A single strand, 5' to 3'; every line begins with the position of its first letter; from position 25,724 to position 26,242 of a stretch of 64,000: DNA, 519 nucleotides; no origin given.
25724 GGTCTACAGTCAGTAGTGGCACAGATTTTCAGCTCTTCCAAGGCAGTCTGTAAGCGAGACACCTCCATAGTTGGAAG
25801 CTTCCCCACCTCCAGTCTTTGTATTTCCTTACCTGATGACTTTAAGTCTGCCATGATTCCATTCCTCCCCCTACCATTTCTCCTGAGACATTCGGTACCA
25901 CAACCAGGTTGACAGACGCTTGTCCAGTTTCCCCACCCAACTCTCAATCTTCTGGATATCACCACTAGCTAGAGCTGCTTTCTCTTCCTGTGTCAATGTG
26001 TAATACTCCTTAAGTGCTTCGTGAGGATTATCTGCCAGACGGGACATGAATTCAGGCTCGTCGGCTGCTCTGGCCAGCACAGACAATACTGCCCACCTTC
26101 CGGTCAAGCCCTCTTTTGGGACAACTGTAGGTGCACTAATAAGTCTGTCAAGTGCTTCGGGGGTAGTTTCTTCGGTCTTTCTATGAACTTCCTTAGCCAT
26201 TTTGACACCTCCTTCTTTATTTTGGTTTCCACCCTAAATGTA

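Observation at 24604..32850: Candidate formate/acetate uptake-and-sensing locus built around the SQEKW module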

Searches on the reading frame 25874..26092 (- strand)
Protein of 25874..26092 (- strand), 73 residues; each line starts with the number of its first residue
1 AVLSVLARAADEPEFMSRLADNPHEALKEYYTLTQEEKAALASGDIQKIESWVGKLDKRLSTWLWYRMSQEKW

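Call 25: search_protein_representatives(alignment_id=A1)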
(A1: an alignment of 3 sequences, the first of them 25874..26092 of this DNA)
Query: 3 sequences, 73 profile positions. Proteins with E-value up to 0.001 (for the whole library): 328; up to 1e-10: 131; up to 1e-30: 8. The best 150 are listed.
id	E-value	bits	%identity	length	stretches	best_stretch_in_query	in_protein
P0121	4.4e-43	161.4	-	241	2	2-71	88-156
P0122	2.9e-38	145.9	-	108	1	1-73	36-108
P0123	7.5e-35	135.0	-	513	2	2-73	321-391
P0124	1.7e-33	130.6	-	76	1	2-73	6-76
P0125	5.9e-33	128.9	-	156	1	1-73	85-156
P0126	1.2e-32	128.0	-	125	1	2-73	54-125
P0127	2.1e-32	127.2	-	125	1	1-73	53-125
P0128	4.2e-32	126.2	-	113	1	1-73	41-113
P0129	2.3e-29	117.4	-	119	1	2-73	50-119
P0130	1.5e-28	114.8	-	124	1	1-73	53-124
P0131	2.0e-28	114.4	-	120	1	1-73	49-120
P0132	7.9e-28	112.5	-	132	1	2-73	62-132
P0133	1.3e-27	111.8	-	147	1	1-73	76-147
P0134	1.8e-26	108.1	-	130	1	2-72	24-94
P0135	1.8e-26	108.1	-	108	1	1-73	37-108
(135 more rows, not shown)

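Call 33: find_related_loci(query=A3, collection=genome_contigs, flank=8000)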
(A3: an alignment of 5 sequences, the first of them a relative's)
Query A3 (107 aa) in genome_contigs; peptide patterns used: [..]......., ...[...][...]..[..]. (x = any residue, [..] = any of these).
83 stretches matched a pattern; 25 encode a relative of the query (tblastn E <= 1e-3); 25 distinct loci.
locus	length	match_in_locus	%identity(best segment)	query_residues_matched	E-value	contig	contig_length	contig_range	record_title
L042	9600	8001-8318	77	2-107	3e-53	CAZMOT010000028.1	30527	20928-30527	MAG TPA_asm: uncultured Anaerolineales bacterium isolate SRP068000_co2_90 genome assembly, contig: NODE_757_length_30527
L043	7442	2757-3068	65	1-107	3e-41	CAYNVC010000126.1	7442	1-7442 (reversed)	MAG TPA_asm: uncultured Anaerolineales bacterium isolate binchicken_co67_58 genome assembly, contig: NODE_11374_length_7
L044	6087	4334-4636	58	3-107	2e-34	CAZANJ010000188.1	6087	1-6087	MAG TPA_asm: uncultured Anaerolineales bacterium isolate binchicken_co8_337 genome assembly, contig: NODE_25976_length_6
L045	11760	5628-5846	79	35-107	4e-34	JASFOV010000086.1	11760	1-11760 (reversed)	MAG: Anaerolineae bacterium isolate D0819M12metaG_Bin_204 D0819M12metaG_FD_scaffold_495_c1, whole genome shotgun sequenc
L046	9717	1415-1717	59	3-107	1e-33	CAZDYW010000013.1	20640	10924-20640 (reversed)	MAG TPA_asm: uncultured Anaerolineales bacterium isolate binchicken_co15_170 genome assembly, contig: NODE_1349_length_2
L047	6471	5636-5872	71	28-107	2e-32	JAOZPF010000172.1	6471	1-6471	MAG: Anaerolineae bacterium isolate GMC4.metabat2.178_sub GMC4_21645_length_6471_cov_7.346633, whole genome shotgun sequ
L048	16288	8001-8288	58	8-107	2e-31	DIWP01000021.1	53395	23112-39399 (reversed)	MAG TPA_asm: Thermoleophilia bacterium UBA6103 UBA6103_contig_5329, whole genome shotgun sequence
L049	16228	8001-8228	64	32-107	9e-30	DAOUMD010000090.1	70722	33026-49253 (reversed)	MAG TPA_asm: Anaerolineae bacterium isolate W31_78 k127_159029, whole genome shotgun sequence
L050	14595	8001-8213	73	37-107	2e-29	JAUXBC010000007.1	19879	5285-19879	MAG: Dehalococcoidia bacterium isolate CSMAG_2778 CSMAG_2778_k141_916888_length_19879_cov_10.8549, whole genome shotgun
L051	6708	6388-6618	69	31-107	5e-29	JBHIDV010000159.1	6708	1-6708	MAG: Sedimentisphaerales bacterium isolate b3.sp3_bin.2 NODE_4542_length_6708_cov_5.421765, whole genome shotgun sequenc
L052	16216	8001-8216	68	36-107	4e-29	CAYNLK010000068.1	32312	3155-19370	MAG TPA_asm: uncultured Caldilineaceae bacterium isolate binchicken_co44_236 genome assembly, contig: NODE_2216_length_3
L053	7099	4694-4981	56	13-107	2e-28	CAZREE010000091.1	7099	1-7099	MAG TPA_asm: uncultured Syntrophorhabdus sp. isolate binchicken_co377_150 genome assembly, contig: NODE_7898_length_7099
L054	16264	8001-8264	59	20-107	2e-27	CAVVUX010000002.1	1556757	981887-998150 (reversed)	MAG: uncultured Chloroflexia bacterium isolate MFD03551.bin.2.8 genome assembly, contig: contig_22245, whole genome shot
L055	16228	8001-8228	63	32-107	1e-25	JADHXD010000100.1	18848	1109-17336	MAG: Anaerolineae bacterium isolate BS750m-G44 BS-750m-C4532, whole genome shotgun sequence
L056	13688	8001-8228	51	32-107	1e-21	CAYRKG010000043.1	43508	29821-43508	MAG TPA_asm: uncultured Spirochaetota bacterium isolate SRP323688_co1_269 genome assembly, contig: NODE_1604_length_4350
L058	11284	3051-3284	49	30-107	1e-19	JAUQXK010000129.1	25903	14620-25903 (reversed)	MAG: Desulfobacterales bacterium isolate BIN27 contig_234516, whole genome shotgun sequence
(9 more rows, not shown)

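Call 39: search_solved_structures(query=A4, max_evalue=10, show_alignments=4)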
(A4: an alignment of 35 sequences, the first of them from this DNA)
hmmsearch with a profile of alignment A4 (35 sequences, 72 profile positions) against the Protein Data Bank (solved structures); distinct sequences matched with E-value up to 10: 35.
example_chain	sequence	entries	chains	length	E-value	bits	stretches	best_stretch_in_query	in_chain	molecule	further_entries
9chi_B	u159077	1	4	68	0.0016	21.5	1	11-53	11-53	SonA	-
7ltc_B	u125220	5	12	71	0.0018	21.3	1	11-53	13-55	LigA domain-containing protein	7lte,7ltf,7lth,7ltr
7lts_B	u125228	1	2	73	0.002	21.2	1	11-53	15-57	LigA domain-containing protein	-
9cgw_B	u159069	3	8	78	0.0021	21.1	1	11-53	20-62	Extradiol ring-cleavage dioxygenase LigAB LigA subunit domain-containing protein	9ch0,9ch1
9ch7_B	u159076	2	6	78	0.0023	21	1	11-53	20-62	Extradiol ring-cleavage dioxygenase LigAB LigA subunit domain-containing protein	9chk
9ch2_B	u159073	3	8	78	0.0024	20.9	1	11-53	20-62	Extradiol ring-cleavage dioxygenase LigAB LigA subunit domain-containing protein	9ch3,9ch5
8t1s_B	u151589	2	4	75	0.0025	20.9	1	11-53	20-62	Extradiol ring-cleavage dioxygenase LigAB LigA subunit domain-containing protein | RiPP precursor (SonA)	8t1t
6lk7_A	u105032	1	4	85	0.0033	20.5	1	2-55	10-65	Nitrile hydratase, alpha chain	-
1v29_A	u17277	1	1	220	0.048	16.7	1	4-29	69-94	nitrile hydratase a chain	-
7qop_A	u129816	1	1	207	0.063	16.4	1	4-35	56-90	Nitrile hydratase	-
7qom_A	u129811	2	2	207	0.065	16.3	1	4-35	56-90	Nitrile hydratase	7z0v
2dpp_A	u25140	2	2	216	0.072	16.2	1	4-35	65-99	Nitrile hydratase alpha subunit | Nitrile hydratase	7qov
3hht_A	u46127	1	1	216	0.073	16.2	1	4-35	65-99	Nitrile hydratase alpha subunit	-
7qoy_A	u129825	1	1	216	0.073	16.2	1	4-35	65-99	Nitrile hydratase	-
7qou_A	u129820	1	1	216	0.074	16.1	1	4-35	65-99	Nitrile hydratase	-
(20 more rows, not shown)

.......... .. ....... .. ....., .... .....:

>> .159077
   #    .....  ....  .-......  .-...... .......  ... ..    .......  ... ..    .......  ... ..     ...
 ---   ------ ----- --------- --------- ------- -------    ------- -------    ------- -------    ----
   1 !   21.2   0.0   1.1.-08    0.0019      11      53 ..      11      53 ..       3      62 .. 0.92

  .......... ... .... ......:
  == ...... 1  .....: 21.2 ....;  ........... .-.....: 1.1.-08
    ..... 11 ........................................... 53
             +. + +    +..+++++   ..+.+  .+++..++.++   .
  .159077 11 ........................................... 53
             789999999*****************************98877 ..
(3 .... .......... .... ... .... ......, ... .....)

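Call 46: predict_structure(alignment_id=A4)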
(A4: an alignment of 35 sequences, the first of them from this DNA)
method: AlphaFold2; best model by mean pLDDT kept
length: 73 residues; sequences in the alignment: 35
mean_pLDDT: 79.9   pTM: 0.60
mean pLDDT of the five models: 79.9, 79.0, 77.5, 77.4, 72.8
residues with pLDDT >= 90: 0; 70-90: 67; 50-70: 4; < 50: 2
segments of 3 or more residues with pLDDT < 50: none
pLDDT, mean of each block of 10 residues (from residue 1): 83 83 79 81 84 83 76 49
secondary structure, 60 per line:
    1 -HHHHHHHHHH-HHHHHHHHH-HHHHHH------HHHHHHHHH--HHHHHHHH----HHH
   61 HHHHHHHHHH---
elements in order: H2-11 H13-21 H23-28 H35-43 H46-53 H58-70

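Call 49: fold_search(model_id=the predicted structure, library=pdb)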
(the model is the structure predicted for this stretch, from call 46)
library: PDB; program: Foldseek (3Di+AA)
matches with E <= 10: 65; with E <= 0.001: 0
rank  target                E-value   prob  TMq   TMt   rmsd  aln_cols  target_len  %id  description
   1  9ch3_I                1.7e+00  0.82  0.56  0.69   2.0        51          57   20  Structure of the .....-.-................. (SonM) and RiPP precursor (SonA-L63D) heteromeric complex (bound to SAH) (released 2025-01-29)
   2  6lk7_A                1.7e+00  0.63  0.47  0.45   5.3        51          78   31  crystal structure of Os1348 from Pseudomonas sp. Os17 (released 2020-11-11)
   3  1wjt_MODEL_1_A        1.7e+00  0.11  0.30  0.23  10.9        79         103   11  Solution structure of the N-terminal Domain I of mouse transcription elongation factor S-II protein 3 (released 2004-11-29)
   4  6lk7_B                1.9e+00  0.60  0.47  0.45   5.3        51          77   31  crystal structure of Os1348 from Pseudomonas sp. Os17 (released 2020-11-11)
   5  9ch3_B                2.1e+00  0.60  0.57  0.68   7.2        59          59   19  Structure of the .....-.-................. (SonM) and RiPP precursor (SonA-L63D) heteromeric complex (bound to SAH) (released 2025-01-29)
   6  9ch0_I                2.2e+00  0.72  0.58  0.72   3.8        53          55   19  Structure of the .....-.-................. (SonM) and RiPP precursor (SonA-I65W) heteromeric complex (bound to SAH) (released 2025-01-29)
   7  7ltc_D                2.4e+00  0.54  0.51  0.54   2.3        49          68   22  Structure of the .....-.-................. (SonM) and RiPP precursor (SonA) heteromeric complex (no cofactor) (released 2021-09-29)
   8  6gew                  3.0e+00  0.72  0.59  0.13   1.7        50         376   24  OphA Y63F-sinefungin complex (released 2018-09-19)
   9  9ch7_F                3.0e+00  0.60  0.59  0.75   4.3        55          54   18  Structure of the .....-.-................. (SonM) and RiPP precursor (SonA-Y62A) heteromeric complex (bound to SAH - s (released 2025-01-29)
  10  6qzz_A                3.0e+00  0.41  0.58  0.12  11.1        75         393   17  full length OphA V404E in complex with SAH (released 2020-04-01)
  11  8eja_B                3.0e+00  0.04  0.22  0.16  14.2        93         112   22  Computational design of potent and selective inhibitors of Bak and Bax (released 2024-03-20)
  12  9ch3_D                3.3e+00  0.38  0.53  0.66   6.9        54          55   20  Structure of the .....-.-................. (SonM) and RiPP precursor (SonA-L63D) heteromeric complex (bound to SAH) (released 2025-01-29)
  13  6tsc_A                3.5e+00  0.66  0.59  0.13   1.7        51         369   25  OphMA I407P complex with SAH (released 2020-06-24)
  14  8d03                  3.5e+00  0.13  0.36  0.39   8.2        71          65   18  Hallucinated C2 protein assembly HALC2_068 (released 2022-09-28)
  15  2b8i                  3.9e+00  0.11  0.35  0.34   9.7        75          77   21  Crystal Structure and Functional Studies Reveal that PAS Factor from Vibrio vulnificus is a Novel Member of the Saposin- (released 2006-02-14)
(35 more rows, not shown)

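Call 51: search_protein_families(library=pfam, proteins=[L045:6071-6961:+, L045:7239-8294:+, L045:8297-9451:+, L045:2189-4255:+, L052:6726-7763:+, L052:8482-9447:+, L052:9515-10501:+, L052:10513-11361:+, L049:8305-9432:-, L058:3601-4530:+], max_evalue=0.0001)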
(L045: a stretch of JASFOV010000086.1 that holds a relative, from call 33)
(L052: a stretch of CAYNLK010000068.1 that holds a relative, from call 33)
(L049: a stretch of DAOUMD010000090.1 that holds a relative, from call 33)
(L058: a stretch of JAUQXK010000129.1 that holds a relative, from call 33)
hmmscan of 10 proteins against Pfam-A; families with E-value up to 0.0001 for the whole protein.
L045:6071-6961:+ (296 aa): 1 family
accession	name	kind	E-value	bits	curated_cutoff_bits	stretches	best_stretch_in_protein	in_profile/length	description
PF00582.32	Usp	-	1.3e-12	48.9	24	1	152-291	3-140/141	Universal stress protein family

L045:7239-8294:+ (351 aa): 3 families
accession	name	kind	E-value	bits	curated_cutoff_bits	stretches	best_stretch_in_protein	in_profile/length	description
PF13531.11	SBP_bac_11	-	8.7e-32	111.1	25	1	48-292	2-225/227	Bacterial extracellular solute-binding protein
PF13416.11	SBP_bac_8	-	7.1e-07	29.7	27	1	143-295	108-260/279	Bacterial extracellular solute-binding protein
PF01547.30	SBP_bac_1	-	3.8e-06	27.6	26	1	75-286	20-307/307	Bacterial extracellular solute-binding protein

L045:8297-9451:+ (384 aa): 1 family
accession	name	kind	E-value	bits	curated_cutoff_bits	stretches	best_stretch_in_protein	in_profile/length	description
PF02690.20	Na_Pi_cotrans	-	7.6e-11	42.6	29.1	1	244-354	18-123/137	Na+/Pi-cotransporter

L045:2189-4255:+ (688 aa): 6 families
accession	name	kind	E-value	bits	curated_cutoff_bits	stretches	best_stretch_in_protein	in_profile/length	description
PF02518.31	HATPase_c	-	2.9e-26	92.5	26.4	1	575-685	2-110/111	Histidine kinase-, DNA gyrase B-, and HSP90-like ATPase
PF00512.31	HisKA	-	5.2e-13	49.3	26.9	1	462-528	3-66/66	His Kinase A (phospho-acceptor) domain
PF13426.13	PAS_9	-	3.9e-10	40.4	27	1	355-453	2-103/103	PAS domain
PF00672.30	HAMP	-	5.1e-10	40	25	1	281-332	1-51/53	HAMP domain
PF00989.32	PAS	-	3e-09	37.3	22.6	1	347-449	4-111/113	PAS fold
PF08448.16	PAS_4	-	1.1e-07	32.5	23.1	1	350-455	1-109/110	PAS fold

L052:6726-7763:+ (345 aa): 2 families
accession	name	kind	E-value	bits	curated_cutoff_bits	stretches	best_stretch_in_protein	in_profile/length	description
PF05157.20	MshEN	-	2.1e-12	47.3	23.1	1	18-95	5-83/90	MshEN domain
PF00582.32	Usp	-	1.9e-11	45.1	24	1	202-341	3-141/141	Universal stress protein family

L052:8482-9447:+ (321 aa): 1 family
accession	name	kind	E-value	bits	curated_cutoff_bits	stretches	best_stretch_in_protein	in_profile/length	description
PF12849.12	PBP_like_2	-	1.1e-29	104.5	27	1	29-294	2-265/267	PBP superfamily domain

L052:9515-10501:+ (328 aa): 1 family
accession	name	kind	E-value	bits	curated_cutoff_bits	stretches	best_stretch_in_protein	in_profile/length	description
PF00528.27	BPD_transp_1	-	3.7e-22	79.4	26.4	1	109-321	2-179/184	Binding-protein-dependent transport system inner membrane component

L052:10513-11361:+ (282 aa): 1 family
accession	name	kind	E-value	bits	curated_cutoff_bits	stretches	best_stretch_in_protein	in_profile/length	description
PF00528.27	BPD_transp_1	-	2e-17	64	26.4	1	85-277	2-179/184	Binding-protein-dependent transport system inner membrane component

L049:8305-9432:- (375 aa): 4 families
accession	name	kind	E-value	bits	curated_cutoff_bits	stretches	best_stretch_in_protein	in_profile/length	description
PF13358.12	DDE_3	-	1.9e-10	41.2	28.6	1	195-331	3-135/146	DDE superfamily endonuclease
PF13551.12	HTH_29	-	5.1e-09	36.5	28.1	1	36-92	1-54/64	Winged helix-turn helix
PF13565.12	HTH_32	-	7.7e-08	33.2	33.7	1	67-147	6-73/73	Homeodomain-like domain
PF13384.12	HTH_23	-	8e-07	29.1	24.6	1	31-78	2-49/50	Homeodomain-like domain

L058:3601-4530:+ (309 aa): 3 families
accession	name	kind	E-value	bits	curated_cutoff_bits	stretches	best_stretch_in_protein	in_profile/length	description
PF00768.25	Peptidase_S11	-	2.4e-56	191.3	27.6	1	51-273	13-237/239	D-alanyl-D-alanine carboxypeptidase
PF13354.11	Beta-lactamase2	-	4.4e-15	56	22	1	68-202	16-145/214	Beta-lactamase enzyme family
PF00144.29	Beta-lactamase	-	2.2e-06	27.6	27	1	54-178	18-187/329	Beta-lactamase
